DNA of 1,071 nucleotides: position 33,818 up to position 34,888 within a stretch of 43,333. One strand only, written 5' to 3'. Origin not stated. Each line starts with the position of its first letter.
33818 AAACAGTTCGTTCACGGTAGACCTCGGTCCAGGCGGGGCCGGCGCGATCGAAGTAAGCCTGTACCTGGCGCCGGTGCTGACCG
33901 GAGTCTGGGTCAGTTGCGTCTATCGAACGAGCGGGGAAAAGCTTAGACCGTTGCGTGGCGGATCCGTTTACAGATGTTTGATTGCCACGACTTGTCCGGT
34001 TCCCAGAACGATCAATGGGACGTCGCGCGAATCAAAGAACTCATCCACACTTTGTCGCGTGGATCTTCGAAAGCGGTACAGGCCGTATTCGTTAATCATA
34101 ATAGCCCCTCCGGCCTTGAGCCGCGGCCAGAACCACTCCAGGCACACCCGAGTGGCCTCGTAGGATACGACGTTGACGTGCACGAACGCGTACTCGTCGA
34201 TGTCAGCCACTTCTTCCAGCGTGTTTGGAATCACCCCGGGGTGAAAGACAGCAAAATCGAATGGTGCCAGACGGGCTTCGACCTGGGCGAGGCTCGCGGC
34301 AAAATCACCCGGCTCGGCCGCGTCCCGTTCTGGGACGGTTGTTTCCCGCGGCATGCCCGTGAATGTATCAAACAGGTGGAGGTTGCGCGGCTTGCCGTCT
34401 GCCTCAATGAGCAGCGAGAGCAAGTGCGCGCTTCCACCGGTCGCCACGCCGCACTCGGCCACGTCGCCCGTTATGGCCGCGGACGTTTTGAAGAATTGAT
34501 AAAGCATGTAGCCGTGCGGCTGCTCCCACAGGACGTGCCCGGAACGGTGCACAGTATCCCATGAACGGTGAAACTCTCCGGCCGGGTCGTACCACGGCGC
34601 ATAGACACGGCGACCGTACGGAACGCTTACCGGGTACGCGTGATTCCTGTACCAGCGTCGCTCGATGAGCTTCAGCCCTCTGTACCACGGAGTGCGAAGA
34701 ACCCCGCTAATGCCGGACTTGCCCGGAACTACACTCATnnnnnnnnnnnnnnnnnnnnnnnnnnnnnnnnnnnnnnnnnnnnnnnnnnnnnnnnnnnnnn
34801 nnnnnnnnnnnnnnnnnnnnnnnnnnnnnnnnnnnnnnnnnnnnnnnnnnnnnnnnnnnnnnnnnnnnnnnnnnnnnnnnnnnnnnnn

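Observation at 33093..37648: comA-comB (sulfolactate synthesis) in one operon with an ATP-grasp ligase and two methyltransferases inside a polysaccharide locus: candidate sulfolactyl-decoration pathway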

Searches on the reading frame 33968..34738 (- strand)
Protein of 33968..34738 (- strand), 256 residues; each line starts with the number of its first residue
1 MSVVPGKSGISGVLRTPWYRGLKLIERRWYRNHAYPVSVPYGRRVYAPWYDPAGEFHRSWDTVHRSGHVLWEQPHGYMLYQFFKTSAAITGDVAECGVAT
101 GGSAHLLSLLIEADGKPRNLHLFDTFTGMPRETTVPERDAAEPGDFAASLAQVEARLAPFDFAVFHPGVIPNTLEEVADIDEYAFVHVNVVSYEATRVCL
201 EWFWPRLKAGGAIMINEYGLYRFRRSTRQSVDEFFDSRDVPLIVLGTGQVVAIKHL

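Call 3: search_protein_families(library=pfam, proteins=[window:33968-34738:-], max_evalue=0.01)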
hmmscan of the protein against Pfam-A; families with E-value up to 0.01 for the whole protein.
window:33968-34738:- (256 aa): 2 families
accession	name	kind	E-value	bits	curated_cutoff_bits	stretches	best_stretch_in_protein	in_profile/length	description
PF05711.17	TylF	-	6.8e-13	48.9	23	1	88-240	90-248/264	Macrocin-O-methyltransferase (TylF)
PF13578.12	Methyltransf_24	-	8e-07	30.3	26.3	1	95-218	2-105/105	Methyltransferase domain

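Call 4: search_protein_families(library=ncbifam, proteins=[window:33968-34738:-], max_evalue=0.01)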
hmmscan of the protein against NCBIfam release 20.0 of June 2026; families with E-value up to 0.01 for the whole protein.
window:33968-34738:- (256 aa): 0 families
